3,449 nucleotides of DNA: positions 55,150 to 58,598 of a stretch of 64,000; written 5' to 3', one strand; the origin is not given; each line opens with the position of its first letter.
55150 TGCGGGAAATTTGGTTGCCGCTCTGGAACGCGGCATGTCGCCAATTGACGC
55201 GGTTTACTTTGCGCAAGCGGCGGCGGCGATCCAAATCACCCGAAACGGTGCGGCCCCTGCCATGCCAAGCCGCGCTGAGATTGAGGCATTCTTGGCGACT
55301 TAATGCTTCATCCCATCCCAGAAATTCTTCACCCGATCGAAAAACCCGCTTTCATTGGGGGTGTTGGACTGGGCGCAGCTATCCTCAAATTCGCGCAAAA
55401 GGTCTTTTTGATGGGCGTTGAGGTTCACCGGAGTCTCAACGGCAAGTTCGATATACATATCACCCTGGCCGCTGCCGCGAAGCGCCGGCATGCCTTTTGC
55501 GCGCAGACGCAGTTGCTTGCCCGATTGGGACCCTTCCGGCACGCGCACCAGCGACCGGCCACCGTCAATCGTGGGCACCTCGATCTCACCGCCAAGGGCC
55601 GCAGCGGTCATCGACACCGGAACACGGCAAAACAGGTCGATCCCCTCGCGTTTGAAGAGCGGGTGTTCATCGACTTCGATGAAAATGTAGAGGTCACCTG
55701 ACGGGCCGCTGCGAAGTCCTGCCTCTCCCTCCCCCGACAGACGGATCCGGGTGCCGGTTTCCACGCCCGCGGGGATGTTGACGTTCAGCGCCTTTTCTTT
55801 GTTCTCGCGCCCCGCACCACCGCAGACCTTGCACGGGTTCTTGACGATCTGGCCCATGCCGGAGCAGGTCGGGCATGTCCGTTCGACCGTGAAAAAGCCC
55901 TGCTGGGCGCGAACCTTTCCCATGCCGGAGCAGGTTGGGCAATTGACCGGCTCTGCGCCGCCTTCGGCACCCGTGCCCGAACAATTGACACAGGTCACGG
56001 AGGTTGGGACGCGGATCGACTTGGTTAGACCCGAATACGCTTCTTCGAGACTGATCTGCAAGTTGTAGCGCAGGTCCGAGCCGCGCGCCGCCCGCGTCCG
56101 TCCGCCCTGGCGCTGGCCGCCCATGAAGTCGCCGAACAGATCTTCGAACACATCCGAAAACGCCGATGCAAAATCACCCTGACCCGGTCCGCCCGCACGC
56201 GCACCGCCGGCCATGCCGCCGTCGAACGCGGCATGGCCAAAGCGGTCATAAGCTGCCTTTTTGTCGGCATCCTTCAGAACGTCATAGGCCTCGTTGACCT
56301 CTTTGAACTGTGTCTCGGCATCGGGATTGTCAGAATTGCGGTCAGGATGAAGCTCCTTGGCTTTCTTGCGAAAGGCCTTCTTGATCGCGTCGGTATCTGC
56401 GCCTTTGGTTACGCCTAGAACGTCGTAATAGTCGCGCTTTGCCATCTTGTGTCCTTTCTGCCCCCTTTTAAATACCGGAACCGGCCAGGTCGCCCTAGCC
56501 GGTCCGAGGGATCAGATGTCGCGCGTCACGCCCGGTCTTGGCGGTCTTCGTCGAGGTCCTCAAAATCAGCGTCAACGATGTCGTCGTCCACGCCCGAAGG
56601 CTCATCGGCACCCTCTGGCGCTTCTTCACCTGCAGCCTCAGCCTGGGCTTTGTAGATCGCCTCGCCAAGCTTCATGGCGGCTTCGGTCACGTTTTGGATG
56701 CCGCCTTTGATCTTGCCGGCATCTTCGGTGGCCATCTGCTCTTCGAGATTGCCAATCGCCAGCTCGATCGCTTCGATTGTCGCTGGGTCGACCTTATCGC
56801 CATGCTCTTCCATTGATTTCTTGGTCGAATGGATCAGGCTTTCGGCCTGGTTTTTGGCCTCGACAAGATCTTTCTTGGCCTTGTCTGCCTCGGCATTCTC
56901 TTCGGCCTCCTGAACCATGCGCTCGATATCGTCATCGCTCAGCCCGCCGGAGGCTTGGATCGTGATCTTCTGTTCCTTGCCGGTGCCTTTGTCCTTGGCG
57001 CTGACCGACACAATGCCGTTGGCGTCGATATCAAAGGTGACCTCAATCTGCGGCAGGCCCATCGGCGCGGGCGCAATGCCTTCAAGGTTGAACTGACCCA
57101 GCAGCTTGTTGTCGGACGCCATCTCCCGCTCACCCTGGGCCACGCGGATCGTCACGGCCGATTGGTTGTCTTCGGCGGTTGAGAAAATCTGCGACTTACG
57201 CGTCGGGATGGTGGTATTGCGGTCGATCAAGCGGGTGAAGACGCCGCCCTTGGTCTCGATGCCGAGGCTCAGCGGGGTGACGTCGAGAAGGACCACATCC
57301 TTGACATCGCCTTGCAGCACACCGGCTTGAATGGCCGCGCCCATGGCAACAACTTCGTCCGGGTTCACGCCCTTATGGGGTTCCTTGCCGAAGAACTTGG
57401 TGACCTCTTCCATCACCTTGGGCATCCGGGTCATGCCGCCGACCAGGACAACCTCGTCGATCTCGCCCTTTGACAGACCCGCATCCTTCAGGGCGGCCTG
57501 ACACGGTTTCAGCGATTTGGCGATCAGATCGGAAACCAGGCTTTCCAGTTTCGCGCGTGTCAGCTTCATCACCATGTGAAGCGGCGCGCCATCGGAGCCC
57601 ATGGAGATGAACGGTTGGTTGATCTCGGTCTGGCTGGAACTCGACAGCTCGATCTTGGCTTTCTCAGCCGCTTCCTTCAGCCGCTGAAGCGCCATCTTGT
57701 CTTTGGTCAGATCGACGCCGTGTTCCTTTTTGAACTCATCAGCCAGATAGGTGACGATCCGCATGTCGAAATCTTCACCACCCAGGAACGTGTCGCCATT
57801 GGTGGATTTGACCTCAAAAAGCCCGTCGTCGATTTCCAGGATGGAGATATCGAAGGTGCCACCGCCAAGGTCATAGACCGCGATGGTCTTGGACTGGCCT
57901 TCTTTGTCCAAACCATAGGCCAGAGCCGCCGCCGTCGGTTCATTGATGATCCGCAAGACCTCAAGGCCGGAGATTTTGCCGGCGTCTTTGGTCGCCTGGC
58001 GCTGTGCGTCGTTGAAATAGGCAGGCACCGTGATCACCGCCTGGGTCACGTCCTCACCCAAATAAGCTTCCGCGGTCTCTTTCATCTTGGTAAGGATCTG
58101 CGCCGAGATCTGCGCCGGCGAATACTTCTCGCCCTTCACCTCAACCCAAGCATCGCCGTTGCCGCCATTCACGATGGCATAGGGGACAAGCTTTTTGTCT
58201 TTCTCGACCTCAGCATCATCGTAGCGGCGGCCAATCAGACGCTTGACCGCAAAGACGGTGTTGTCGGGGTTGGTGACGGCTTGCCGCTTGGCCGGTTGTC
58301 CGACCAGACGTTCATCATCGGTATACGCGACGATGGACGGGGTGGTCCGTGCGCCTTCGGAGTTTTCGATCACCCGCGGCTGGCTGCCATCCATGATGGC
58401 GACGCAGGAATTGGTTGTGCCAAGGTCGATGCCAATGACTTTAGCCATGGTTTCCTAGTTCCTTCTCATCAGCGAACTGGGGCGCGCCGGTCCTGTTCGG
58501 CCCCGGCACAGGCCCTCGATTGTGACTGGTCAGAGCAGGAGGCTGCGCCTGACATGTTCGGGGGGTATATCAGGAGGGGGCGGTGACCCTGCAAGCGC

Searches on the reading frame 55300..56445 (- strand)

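Call 68: search_protein_families(library=ncbifam, proteins=[window:55300-56445:-], max_evalue=1e-10)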
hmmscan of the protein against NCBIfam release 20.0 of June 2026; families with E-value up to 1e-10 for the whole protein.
window:55300-56445:- (381 aa): 11 families
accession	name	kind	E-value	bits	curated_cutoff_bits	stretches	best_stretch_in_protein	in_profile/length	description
NF008035.0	PRK10767.1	subfamily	1.8e-169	563.6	338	1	1-380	1-373/374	molecular chaperone DnaJ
TIGR02349.1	DnaJ_bact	equivalog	2.5e-129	431.7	377.2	1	5-355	1-352/354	molecular chaperone DnaJ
NF010894.0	PRK14301.1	equivalog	2.8e-123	411.6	548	1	1-356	1-350/373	chaperone protein DnaJ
NF010871.0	PRK14278.1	equivalog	9.4e-105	350.6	502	1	4-376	3-375/378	molecular chaperone DnaJ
NF010885.0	PRK14292.1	equivalog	3.1e-102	342.3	585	1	5-376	3-368/371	chaperone protein DnaJ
NF010874.0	PRK14281.1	equivalog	7.1e-96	321.7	619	1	3-375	2-395/397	chaperone protein DnaJ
NF010872.0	PRK14279.1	equivalog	2.8e-91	306.6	556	1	3-360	8-382/394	molecular chaperone DnaJ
NF010892.0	PRK14299.1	equivalog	1.9e-60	204.6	392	2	1-156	1-163/291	chaperone protein DnaJ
NF007618.0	PRK10266.1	equivalog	6.9e-60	203.1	403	2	212-358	152-295/306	curved DNA-binding protein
NF037946.1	terminal_TopJ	equivalog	1e-57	196.2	300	2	2-77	3-77/810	terminal organelle assembly protein TopJ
TIGR03835.1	termin_org_DnaJ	equivalog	2.6e-30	105.6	512.25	1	3-76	1-73/871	terminal organelle assembly protein TopJ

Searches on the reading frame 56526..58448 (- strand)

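Call 68: search_protein_families(library=ncbifam, proteins=[window:56526-58448:-], max_evalue=1e-10)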
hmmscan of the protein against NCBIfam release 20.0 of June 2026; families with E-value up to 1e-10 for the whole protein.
window:56526-58448:- (640 aa): 11 families
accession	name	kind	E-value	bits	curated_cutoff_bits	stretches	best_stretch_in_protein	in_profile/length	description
NF001413.0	PRK00290.1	equivalog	0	1034.3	648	1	1-635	1-624/625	molecular chaperone DnaK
TIGR02350.1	prok_dnaK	equivalog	4e-291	966.7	822.55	1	3-599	1-595/596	molecular chaperone DnaK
NF009947.0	PRK13411.1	equivalog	6.7e-259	860.4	1002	1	1-608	1-609/662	molecular chaperone DnaK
NF009946.0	PRK13410.1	equivalog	5.1e-240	798.2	1019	1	1-617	1-620/669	molecular chaperone DnaK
NF003520.0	PRK05183.1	subfamily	2.2e-192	640.8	620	1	4-594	21-600/621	Fe-S protein assembly chaperone HscA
TIGR01991.1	HscA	equivalog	5e-190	633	708.55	1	4-596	1-582/600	Fe-S protein assembly chaperone HscA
NF002399.0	PRK01433.1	equivalog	1.8e-125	419.8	743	1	4-591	21-570/595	Fe-S protein assembly chaperone HscA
NF008673.0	PRK11678.1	equivalog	9.5e-21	74.1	331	0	115-208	130-230/450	molecular chaperone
NF011660.0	PRK15080.1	equivalog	2.4e-14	53.2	182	0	116-208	76-162/277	ethanolamine utilization protein EutJ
TIGR02529.1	EutJ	subfamily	1.1e-11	44.7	152.1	1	115-220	42-141/239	ethanolamine utilization protein EutJ family protein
NF010539.0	PRK13927.1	subfamily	8.6e-11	41.3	293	0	128-321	93-269/339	rod shape-determining protein MreB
